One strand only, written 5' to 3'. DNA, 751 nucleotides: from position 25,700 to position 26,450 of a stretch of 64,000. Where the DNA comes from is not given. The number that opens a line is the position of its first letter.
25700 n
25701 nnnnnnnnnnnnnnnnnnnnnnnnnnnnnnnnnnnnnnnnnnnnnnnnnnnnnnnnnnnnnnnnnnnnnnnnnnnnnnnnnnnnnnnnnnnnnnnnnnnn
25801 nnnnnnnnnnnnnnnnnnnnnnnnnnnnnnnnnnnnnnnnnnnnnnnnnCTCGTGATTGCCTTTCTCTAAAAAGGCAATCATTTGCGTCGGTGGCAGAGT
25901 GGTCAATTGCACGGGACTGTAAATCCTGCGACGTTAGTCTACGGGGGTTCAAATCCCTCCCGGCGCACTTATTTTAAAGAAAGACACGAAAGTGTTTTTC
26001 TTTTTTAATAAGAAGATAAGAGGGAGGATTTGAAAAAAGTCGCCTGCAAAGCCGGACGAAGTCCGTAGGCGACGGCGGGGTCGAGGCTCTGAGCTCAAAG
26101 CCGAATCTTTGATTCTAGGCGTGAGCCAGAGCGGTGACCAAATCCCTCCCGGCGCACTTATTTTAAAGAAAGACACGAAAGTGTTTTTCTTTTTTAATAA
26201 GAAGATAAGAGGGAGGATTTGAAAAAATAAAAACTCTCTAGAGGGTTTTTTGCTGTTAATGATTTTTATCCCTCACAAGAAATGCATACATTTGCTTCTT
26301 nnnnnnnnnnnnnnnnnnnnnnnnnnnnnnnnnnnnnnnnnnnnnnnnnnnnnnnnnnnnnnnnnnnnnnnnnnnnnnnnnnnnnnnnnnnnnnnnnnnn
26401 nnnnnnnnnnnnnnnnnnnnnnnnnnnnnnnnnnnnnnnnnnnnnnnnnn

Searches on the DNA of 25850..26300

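Call 37: search_rna_families(source=window, start=25850, end=26300, threshold=evalue, max_evalue=10)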
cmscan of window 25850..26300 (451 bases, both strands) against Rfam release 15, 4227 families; matches with E-value up to 10: 12.
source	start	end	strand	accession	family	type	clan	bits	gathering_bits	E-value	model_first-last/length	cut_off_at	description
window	25885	25967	+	RF00005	tRNA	Gene; tRNA;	CL00001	56.6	29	1.1e-11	1-71/71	no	tRNA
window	26183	26257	+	RF02075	STnc230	Gene; sRNA;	-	22.9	50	0.49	1-83/83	no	Enterobacterial sRNA STnc230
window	25928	25968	-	RF04354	Plastid-ycf2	Cis-reg;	-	19.6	65.7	0.17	1-75/75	no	Plastid-ycf2 5UTR RNA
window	25877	26032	+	RF02223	sX4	Gene; sRNA;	-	19.5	70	0.057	1-167/167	no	Proteobacterial sRNA sX4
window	25884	25967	+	RF01684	mascRNA-menRNA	Gene;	-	18.8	42.5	0.31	1-56/56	no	MALAT1-associated small cytoplasmic RNA/MEN beta RNA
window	26169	26254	+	RF01859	Phe_leader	Cis-reg; leader;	-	18.5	55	1.4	1-125/125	no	Phenylalanine leader peptide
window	26153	26206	+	RF04174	MIR4208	Gene; miRNA;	-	17.1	140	6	1-191/191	no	MIR4208 microRNA precursor family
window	26175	26251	+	RF00561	SNORA40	Gene; snRNA; snoRNA; HACA-box;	-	16.8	51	2.4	1-128/128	no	Small nucleolar RNA SNORA40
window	26183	26251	+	RF04339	Plastid-psbJ-3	Cis-reg;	CL00152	15.9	61.7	4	1-125/125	no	Plastid-psbJ-3 3UTR RNA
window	26188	26260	-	RF01504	Afu_254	Gene; sRNA;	-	15.1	60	6.2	1-158/158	no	A. fumigatus sRNA Afu_254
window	26192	26300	-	RF01471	rliB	Gene; sRNA;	-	13.7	40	2.2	1-360/360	no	Listeria sRNA rliB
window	25933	26074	+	RF00050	FMN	Cis-reg; riboswitch;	-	13.4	66.2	1.6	1-138/138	no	FMN riboswitch aptamer (RFN element)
